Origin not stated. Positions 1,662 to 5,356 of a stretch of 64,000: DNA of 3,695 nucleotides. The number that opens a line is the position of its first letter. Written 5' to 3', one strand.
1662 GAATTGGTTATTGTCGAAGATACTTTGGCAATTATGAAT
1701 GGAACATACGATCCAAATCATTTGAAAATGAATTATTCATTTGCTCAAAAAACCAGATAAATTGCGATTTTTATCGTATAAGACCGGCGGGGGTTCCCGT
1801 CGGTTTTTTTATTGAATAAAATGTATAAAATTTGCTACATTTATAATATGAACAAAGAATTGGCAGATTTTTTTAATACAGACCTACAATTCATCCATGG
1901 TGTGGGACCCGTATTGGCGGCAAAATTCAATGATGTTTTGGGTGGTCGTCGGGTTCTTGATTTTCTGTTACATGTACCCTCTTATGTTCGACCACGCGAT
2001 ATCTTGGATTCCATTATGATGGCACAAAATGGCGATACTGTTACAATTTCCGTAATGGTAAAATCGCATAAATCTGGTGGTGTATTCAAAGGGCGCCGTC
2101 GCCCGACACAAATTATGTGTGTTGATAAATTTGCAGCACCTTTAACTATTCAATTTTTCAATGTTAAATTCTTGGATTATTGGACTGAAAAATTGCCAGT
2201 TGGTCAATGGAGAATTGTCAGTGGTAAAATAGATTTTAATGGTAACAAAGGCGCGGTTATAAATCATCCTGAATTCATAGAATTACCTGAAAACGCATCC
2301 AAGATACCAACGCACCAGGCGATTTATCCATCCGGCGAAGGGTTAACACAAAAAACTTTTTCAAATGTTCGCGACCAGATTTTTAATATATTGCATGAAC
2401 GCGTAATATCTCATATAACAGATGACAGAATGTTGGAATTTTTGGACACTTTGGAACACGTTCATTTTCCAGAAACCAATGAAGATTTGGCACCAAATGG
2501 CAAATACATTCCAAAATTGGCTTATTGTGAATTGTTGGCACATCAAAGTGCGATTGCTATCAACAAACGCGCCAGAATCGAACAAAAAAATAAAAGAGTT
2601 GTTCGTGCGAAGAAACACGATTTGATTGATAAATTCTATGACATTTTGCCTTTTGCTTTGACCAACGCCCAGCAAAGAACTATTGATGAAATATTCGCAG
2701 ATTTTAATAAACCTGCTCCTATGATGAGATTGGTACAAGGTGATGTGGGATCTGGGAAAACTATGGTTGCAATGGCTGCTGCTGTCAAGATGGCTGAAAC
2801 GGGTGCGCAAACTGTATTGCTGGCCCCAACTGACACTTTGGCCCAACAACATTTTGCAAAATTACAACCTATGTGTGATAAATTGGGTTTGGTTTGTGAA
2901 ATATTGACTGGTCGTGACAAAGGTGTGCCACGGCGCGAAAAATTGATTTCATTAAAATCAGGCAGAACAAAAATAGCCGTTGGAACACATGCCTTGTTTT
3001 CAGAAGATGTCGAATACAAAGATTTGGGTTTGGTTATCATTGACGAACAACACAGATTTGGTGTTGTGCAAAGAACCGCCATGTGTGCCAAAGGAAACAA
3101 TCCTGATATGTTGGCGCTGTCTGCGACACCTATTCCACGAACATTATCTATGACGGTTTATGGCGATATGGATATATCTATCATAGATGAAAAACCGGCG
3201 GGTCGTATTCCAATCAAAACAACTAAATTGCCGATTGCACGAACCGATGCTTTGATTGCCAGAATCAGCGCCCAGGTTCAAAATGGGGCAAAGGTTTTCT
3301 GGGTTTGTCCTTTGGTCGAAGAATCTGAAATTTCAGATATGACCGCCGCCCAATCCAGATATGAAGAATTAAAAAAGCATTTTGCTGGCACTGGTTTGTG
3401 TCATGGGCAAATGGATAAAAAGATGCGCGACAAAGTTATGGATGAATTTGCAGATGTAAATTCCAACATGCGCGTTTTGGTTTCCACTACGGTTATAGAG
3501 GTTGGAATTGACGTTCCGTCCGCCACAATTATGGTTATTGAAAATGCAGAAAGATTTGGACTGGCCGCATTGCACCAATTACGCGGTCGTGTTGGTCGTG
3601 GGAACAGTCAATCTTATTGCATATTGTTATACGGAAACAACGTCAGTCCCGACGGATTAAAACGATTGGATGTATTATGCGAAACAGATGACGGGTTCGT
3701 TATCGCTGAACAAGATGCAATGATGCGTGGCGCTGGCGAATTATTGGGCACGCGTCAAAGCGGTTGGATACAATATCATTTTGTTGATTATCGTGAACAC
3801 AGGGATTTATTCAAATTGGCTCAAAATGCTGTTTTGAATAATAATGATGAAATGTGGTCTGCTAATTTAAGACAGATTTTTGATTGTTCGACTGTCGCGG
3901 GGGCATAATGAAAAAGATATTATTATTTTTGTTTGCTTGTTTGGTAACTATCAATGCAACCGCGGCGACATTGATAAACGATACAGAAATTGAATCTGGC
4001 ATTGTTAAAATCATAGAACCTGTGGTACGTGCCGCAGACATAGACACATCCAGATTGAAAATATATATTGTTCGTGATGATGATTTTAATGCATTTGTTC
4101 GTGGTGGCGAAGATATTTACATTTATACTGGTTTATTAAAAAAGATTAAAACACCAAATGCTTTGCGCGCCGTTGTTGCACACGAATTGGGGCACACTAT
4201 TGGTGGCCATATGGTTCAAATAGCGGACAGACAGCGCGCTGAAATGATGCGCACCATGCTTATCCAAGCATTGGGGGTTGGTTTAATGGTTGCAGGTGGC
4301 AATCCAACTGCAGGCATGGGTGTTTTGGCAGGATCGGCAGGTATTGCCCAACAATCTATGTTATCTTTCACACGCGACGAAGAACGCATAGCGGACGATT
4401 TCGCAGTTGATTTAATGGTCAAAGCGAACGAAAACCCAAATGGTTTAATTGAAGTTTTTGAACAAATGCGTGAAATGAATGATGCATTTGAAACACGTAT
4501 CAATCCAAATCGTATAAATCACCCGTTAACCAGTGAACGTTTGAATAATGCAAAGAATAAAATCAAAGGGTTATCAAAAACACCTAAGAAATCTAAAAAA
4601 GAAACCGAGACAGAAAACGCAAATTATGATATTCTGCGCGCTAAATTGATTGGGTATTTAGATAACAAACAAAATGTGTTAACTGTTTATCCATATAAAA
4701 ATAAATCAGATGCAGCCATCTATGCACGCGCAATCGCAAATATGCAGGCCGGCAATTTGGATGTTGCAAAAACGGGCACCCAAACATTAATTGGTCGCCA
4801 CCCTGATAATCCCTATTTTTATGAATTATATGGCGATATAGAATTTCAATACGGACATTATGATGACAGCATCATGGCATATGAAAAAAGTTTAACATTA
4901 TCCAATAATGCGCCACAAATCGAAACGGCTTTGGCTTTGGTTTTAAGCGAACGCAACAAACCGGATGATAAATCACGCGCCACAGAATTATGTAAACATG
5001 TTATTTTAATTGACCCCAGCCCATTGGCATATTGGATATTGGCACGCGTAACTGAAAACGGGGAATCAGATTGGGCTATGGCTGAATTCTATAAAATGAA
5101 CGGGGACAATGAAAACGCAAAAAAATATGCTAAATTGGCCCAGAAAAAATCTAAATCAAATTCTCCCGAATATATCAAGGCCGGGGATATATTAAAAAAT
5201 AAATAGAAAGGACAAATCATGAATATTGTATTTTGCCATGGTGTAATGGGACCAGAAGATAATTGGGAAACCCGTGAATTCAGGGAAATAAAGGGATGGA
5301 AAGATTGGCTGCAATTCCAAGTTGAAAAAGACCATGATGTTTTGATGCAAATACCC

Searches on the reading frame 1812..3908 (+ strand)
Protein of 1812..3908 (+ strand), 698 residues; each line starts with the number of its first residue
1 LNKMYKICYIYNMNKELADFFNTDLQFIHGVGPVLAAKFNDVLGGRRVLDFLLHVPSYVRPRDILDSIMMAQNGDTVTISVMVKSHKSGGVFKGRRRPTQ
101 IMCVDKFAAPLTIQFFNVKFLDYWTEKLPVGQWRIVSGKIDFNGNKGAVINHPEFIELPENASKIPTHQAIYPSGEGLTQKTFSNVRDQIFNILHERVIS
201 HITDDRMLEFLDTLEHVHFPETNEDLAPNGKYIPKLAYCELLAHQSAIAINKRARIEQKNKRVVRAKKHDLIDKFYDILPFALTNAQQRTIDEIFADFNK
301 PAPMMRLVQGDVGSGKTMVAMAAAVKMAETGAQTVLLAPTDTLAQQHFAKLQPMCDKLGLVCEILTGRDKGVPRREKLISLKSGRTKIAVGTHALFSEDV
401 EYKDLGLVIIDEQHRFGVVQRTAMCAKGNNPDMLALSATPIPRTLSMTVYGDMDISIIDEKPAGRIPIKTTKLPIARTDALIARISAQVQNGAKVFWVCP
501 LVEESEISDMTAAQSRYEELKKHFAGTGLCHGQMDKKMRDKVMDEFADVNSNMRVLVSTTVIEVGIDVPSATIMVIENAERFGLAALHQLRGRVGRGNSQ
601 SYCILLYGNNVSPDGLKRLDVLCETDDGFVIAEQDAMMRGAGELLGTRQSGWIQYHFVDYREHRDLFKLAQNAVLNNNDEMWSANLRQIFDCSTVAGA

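Call 24: search_protein_families(library=pfam, proteins=[window:1812-3908:+], max_evalue=0.001)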
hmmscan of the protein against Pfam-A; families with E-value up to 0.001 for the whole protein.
window:1812-3908:+ (698 aa): 9 families
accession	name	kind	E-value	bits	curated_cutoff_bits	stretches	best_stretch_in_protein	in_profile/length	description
PF00270.35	DEAD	-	9.4e-24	84.4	26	1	285-445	2-164/167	DEAD/DEAH box helicase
PF00271.37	Helicase_C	-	4.1e-18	66.1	23.5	1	484-597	9-109/110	Helicase conserved C-terminal domain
PF04851.21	ResIII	-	3.7e-12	46.9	22.5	1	282-440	3-162/164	Type III restriction enzyme, res subunit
PF22590.2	Cas3-like_C_2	-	1.6e-06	28.8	27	1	511-597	13-104/106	CRISPR-associated nuclease/helicase Cas3, C-terminal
PF19833.4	RecG_dom3_C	-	7.7e-05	23.1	26.8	1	625-652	1-28/87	ATP-dependent DNA helicase RecG, domain 3, C-terminal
PF25199.1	nSTAND_NTPase5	-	0.00013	22.2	34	1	289-352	27-91/145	Novel STAND NTPase 5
PF07517.20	SecA_DEAD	-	0.00014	21.7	24.6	1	311-370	98-157/290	SecA DEAD-like domain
PF13604.12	AAA_30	-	0.00034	20.8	27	1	285-347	4-62/191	AAA domain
PF06414.18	Zeta_toxin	-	0.0005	20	22.3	0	300-341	13-53/199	Zeta toxin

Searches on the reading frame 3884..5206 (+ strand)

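Call 24: search_protein_families(library=pfam, proteins=[window:3884-5206:+], max_evalue=0.001)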
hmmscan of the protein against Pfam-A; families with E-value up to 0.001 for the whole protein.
window:3884-5206:+ (440 aa): 5 families
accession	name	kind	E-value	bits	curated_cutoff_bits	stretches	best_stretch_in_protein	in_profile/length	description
PF01435.24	Peptidase_M48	-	4.1e-25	89.1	20.3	1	41-225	8-184/186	Peptidase family M48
PF23914.1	TPR_CcmH_CycH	-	7.6e-08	32.8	42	1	299-400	39-140/158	Cytochrome c-type biogenesis protein H TPR domain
PF13428.12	TPR_14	-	9.9e-06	26.2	23.5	0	314-351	5-42/44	Tetratricopeptide repeat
PF14559.12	TPR_19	-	3.1e-05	24.7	25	0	273-317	22-66/68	Tetratricopeptide repeat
PF13432.12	TPR_16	-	0.00032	21.5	32.7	1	280-344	1-65/65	Tetratricopeptide repeat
